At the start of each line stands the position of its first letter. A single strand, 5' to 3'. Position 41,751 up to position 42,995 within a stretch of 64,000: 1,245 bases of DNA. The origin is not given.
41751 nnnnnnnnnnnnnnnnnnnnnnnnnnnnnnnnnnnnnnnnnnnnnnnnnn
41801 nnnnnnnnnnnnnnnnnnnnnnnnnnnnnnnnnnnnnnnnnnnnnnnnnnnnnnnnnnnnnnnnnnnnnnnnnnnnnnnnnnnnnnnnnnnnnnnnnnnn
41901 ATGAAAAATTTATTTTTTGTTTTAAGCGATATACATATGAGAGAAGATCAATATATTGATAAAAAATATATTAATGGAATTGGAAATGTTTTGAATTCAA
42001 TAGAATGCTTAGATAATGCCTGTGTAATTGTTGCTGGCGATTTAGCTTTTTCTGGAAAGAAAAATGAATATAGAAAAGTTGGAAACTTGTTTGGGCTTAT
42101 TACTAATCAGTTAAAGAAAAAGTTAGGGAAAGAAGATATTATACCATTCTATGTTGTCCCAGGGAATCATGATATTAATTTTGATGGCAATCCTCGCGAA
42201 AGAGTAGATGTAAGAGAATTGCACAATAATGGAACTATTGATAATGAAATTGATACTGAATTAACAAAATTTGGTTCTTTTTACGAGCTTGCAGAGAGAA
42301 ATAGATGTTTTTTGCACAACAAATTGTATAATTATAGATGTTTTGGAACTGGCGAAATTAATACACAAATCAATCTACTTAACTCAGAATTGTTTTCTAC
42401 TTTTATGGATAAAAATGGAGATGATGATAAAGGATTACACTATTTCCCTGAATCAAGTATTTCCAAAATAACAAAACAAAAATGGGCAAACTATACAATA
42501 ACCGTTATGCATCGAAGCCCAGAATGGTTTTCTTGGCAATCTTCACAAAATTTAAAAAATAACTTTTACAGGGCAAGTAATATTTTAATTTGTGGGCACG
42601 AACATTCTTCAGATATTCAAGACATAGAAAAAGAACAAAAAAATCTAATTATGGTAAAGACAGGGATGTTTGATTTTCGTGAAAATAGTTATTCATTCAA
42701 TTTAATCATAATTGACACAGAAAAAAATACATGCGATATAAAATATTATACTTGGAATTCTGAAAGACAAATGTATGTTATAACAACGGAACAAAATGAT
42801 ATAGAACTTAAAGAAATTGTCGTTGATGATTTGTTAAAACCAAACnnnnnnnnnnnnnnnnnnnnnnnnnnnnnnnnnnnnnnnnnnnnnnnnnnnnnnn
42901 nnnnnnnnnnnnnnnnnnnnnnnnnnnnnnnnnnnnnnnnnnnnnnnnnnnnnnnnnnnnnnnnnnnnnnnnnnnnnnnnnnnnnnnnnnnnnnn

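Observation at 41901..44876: A 991-aa ORF fuses an intact metallophosphoesterase to a NACHT/STAND-like NTPase and a long helical tail: candidate undescribed one-gene conflict (anti-phage) system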

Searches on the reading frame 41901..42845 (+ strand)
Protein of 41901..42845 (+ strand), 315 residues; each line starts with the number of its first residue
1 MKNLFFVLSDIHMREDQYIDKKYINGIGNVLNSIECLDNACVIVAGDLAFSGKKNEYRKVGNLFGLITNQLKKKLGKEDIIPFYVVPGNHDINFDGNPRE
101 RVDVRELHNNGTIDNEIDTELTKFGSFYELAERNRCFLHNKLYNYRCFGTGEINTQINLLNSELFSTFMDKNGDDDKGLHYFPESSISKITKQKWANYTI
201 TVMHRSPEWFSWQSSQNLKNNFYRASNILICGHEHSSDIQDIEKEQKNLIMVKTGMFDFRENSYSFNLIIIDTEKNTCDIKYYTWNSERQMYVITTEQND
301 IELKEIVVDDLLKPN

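Call 71: predict_structure(alignment_id=A5)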
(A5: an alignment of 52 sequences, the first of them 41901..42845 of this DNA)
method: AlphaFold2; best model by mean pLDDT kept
length: 315 residues; sequences in the alignment: 52
mean_pLDDT: 93.1   pTM: 0.92
mean pLDDT of the five models: 93.1, 92.9, 92.4, 90.9, 89.2
residues with pLDDT >= 90: 266; 70-90: 38; 50-70: 8; < 50: 3
segments of 3 or more residues with pLDDT < 50: 313-315
pLDDT, mean of each block of 10 residues (from residue 1): 97 97 98 96 98 97 98 96 98 89 93 95 98 97 96 97 87 83 93 95 95 92 93 81 78 94 97 96 98 97 84 49
secondary structure, 60 per line:
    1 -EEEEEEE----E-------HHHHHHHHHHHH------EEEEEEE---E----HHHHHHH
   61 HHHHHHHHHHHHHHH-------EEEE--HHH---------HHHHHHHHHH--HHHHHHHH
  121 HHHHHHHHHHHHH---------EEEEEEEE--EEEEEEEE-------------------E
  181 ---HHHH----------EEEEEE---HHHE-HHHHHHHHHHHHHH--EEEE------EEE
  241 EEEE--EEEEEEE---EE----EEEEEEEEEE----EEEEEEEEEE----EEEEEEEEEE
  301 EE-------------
elements in order: E2-8 H21-32 E39-45 H54-75 E83-86 H101-110 H113-133 E143-150 E153-160 H184-187 E198-203 H212-225 E228-231 E238-244 E247-253 E263-272 E277-286 E291-302

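Call 73: fold_search(model_id=the predicted structure, library=pdb)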
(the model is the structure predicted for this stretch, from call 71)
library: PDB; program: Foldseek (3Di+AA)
matches with E <= 10: 655; with E <= 0.001: 129
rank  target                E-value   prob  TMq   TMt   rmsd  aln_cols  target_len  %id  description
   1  9a6c_B                1.8e-17  1.00  0.69  0.47   4.0       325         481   17  Integrative model of YYDD-YYDB by crosslinking MS and deep learning (released 2024-09-18)
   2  2zo9_B                1.6e-10  1.00  0.53  0.61   5.2       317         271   15  Malonate-bound structure of the glycerophosphodiesterase from Enterobacter aerogenes (GpdQ) and characterization of th (released 2008-10-07)
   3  2xmo_A                1.8e-10  1.00  0.57  0.45   6.1       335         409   12  The crystal structure of Lmo2642 (released 2011-02-23)
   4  3d03_A                3.5e-10  1.00  0.52  0.59   5.3       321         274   16  1.9A structure of Glycerophoshphodiesterase (GpdQ) from Enterobacter aerogenes (released 2008-10-14)
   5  2hyo                  4.0e-10  1.00  0.47  0.63   6.9       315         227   14  Crystal structure of Rv0805 N97A mutant (released 2006-12-26)
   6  2hy1                  4.0e-10  1.00  0.46  0.61   6.8       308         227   15  Crystal structure of Rv0805 (released 2006-12-26)
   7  2xmo_B                4.4e-10  1.00  0.56  0.45   6.2       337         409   13  The crystal structure of Lmo2642 (released 2011-02-23)
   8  1ute_A                4.7e-10  1.00  0.53  0.55   8.0       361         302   13  PIG PURPLE ACID PHOSPHATASE COMPLEXED WITH PHOSPHATE (released 1999-10-01)
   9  3ib7                  5.0e-10  1.00  0.46  0.48  13.0       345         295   14  Crystal structure of full length Rv0805 (released 2009-09-29)
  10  2hyp                  7.9e-10  1.00  0.48  0.63   6.7       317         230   15  Crystal structure of Rv0805 D66A mutant (released 2006-12-26)
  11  9k2e_B                5.3e-09  1.00  0.54  0.43   9.3       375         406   11  Crystal structure of mSMPDL3B-dimer (released 2025-10-22)
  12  5fi9_B                1.2e-08  1.00  0.55  0.35   7.3       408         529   11  Closed form of murine Acid Sphingomyelinase in complex with bisphosphonate inhibitor AbPA (released 2016-07-06)
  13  5fc7_A                1.7e-08  1.00  0.56  0.44   7.3       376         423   11  Murine SMPDL3A in complex with sulfate (tetragonal) (released 2016-01-27)
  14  1oi8_A                3.6e-08  1.00  0.41  0.27  10.4       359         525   10  5'-Nucleotidase (E. coli) with an Engineered Disulfide Bridge (P90C, L424C) (released 2004-06-10)
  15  5kar_A                4.3e-08  1.00  0.55  0.44   9.3       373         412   13  Murine acid sphingomyelinase-like phosphodiesterase 3b (SMPDL3B) (released 2016-10-05)
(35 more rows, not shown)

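Call 83: search_solved_structures(query=window:41901-42845:+, max_evalue=10)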
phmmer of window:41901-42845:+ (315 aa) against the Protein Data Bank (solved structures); distinct sequences matched with E-value up to 10: 3.
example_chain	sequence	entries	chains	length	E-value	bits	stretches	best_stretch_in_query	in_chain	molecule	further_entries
2arw_A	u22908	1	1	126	1.1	11.9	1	196-226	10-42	Interleukin-6 receptor alpha chain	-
1p9m_C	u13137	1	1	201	2.3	10.9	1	195-226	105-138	Interleukin-6 receptor alpha chain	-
5fuc_C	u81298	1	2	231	2.9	10.6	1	195-226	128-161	INTERLEUKIN-6 RECEPTOR SUBUNIT ALPHA, INTERLEUKIN-6 RECEPTOR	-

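Call 91: find_homologous_proteins(query=window:41901-42845:+, max_evalue=0.001)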
Query window:41901-42845:+ (315 aa): 21 proteins with E <= 0.001 among 1414 candidates.
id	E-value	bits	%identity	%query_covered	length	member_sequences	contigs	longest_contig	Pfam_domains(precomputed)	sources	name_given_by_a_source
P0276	4.9e-115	403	97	58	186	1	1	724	PF00149.34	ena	-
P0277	3.2e-106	374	74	69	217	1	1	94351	PF00149.34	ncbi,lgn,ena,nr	ncbi:MAG: hypothetical protein HDT29_00060 [Clostridiales bacterium]|nr:hypothetical protein [Clostr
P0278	5.2e-61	225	38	93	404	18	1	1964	PF00149.34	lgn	-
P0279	2.3e-60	223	56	60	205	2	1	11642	-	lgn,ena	-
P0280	6.4e-60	221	38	93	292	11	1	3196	PF00149.34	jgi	-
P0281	1.0e-48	185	40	76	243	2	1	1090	PF00149.34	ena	-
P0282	9.3e-45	172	38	73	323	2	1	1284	PF00149.34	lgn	-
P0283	2.9e-43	167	35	97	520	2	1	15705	PF12850.13,PF00149.34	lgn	-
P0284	1.2e-38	152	32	88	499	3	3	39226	PF00149.34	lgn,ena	-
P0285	1.5e-37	148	35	75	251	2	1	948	PF00149.34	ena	-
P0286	3.0e-33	134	31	93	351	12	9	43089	PF12850.13,PF00149.34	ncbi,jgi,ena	jgi:hypothetical protein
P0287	4.6e-28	117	40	53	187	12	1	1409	PF00149.34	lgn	-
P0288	9.4e-28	116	32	80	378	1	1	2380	PF00149.34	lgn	-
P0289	4.2e-27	114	29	96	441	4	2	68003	PF13173.13,PF00149.34,PF20720.4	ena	-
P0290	4.8e-17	81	28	67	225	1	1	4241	PF00149.34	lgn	-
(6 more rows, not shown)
